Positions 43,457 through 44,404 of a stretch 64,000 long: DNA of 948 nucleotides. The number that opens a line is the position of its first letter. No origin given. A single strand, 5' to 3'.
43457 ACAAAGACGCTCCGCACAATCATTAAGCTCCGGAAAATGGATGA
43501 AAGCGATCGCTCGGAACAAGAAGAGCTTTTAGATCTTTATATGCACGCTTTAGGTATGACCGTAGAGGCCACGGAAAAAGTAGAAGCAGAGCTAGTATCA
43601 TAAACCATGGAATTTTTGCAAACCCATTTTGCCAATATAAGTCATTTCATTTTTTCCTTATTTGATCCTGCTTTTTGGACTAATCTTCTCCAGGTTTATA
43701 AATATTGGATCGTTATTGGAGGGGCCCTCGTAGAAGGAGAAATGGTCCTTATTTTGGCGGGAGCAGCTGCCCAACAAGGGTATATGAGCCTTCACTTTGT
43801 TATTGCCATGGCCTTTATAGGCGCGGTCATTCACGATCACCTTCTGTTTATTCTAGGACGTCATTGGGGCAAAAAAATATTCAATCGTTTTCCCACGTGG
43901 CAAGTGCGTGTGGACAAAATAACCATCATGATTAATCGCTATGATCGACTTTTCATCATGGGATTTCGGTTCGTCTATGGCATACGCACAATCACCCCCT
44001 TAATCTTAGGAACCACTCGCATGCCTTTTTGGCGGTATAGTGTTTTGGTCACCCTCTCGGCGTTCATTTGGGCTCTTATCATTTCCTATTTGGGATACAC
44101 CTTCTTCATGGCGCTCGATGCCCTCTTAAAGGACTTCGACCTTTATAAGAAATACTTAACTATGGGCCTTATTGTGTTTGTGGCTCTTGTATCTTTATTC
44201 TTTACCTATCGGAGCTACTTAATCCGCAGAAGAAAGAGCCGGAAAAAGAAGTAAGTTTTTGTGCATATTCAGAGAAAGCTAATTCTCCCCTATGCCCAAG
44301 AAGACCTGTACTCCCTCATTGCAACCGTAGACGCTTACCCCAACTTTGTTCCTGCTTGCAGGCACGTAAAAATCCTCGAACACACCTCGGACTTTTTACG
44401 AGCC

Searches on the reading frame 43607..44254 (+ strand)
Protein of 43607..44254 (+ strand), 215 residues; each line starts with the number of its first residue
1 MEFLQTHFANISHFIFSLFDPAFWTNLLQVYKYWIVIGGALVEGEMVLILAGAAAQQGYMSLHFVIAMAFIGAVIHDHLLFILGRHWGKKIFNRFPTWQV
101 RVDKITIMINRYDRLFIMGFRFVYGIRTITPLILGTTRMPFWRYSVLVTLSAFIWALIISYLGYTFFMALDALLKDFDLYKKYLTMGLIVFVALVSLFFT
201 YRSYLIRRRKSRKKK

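Call 45: search_protein_families(library=pfam, proteins=[window:43607-44254:+], max_evalue=0.000001)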
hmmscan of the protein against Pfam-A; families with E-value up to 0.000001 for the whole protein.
window:43607-44254:+ (215 aa): 1 family
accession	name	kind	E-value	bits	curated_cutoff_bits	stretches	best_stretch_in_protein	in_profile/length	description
PF09335.16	VTT_dom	-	2.7e-17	63.8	33.9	1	44-164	3-122/123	VTT domain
